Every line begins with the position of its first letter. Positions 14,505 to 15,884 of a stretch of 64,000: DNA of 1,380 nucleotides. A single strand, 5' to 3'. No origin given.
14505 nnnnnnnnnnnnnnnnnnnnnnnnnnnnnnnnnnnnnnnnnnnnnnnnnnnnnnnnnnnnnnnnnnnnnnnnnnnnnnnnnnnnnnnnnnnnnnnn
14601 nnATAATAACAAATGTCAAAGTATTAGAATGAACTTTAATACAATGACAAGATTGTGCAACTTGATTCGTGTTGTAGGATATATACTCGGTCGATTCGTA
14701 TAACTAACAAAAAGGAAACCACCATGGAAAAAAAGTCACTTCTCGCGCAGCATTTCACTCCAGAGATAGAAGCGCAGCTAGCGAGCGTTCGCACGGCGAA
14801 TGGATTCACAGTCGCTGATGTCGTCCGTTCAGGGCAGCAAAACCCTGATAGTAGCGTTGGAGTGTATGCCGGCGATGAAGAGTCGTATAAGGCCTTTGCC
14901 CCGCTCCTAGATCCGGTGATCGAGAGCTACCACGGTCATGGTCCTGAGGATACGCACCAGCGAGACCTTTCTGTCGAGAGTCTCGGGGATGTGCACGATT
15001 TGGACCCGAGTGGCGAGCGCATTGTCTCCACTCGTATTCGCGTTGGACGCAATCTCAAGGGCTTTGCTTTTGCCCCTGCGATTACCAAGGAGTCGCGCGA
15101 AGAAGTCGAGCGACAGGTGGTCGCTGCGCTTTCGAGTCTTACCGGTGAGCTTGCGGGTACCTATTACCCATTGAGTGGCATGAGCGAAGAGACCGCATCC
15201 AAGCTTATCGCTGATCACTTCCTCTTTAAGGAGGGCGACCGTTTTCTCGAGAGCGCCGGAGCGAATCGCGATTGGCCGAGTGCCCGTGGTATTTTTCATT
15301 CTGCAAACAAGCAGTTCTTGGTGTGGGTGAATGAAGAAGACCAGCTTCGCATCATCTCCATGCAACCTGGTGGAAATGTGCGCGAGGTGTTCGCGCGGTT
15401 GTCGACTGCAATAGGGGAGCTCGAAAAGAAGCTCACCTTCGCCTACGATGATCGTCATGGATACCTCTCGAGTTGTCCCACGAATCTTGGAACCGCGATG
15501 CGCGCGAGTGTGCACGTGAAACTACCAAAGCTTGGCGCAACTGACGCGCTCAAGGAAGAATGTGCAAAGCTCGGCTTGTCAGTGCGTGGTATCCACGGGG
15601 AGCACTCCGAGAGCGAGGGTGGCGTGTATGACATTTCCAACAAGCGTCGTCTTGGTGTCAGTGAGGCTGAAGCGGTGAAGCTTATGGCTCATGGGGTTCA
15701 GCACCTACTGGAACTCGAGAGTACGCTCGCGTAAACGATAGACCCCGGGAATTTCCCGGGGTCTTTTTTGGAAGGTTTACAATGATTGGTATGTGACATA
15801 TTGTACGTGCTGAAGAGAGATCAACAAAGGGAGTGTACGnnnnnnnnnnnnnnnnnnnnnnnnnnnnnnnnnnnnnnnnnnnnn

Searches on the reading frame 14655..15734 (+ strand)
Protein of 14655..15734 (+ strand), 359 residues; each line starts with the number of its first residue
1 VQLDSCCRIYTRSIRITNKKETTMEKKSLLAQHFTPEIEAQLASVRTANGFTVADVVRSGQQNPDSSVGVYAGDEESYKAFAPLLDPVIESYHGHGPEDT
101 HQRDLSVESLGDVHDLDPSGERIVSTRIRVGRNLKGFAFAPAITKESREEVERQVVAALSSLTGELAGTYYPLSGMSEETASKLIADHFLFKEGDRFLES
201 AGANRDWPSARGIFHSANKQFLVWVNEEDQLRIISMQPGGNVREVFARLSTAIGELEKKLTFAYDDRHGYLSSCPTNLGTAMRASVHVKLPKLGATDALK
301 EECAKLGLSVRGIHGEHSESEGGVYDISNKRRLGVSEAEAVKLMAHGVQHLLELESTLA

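Call 55: search_protein_families(library=pfam, proteins=[window:14655-15734:+], max_evalue=0.00001)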
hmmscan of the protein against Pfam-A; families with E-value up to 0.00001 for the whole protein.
window:14655-15734:+ (359 aa): 2 families
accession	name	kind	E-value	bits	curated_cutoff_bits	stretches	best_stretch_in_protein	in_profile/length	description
PF00217.24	ATP-gua_Ptrans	-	1.7e-76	256.6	22.4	1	150-357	1-202/203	ATP:guanido phosphotransferase, C-terminal catalytic domain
PF02807.20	ATP-gua_PtransN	-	3.1e-25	88.9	25.7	1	25-90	2-67/67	ATP:guanido phosphotransferase, N-terminal domain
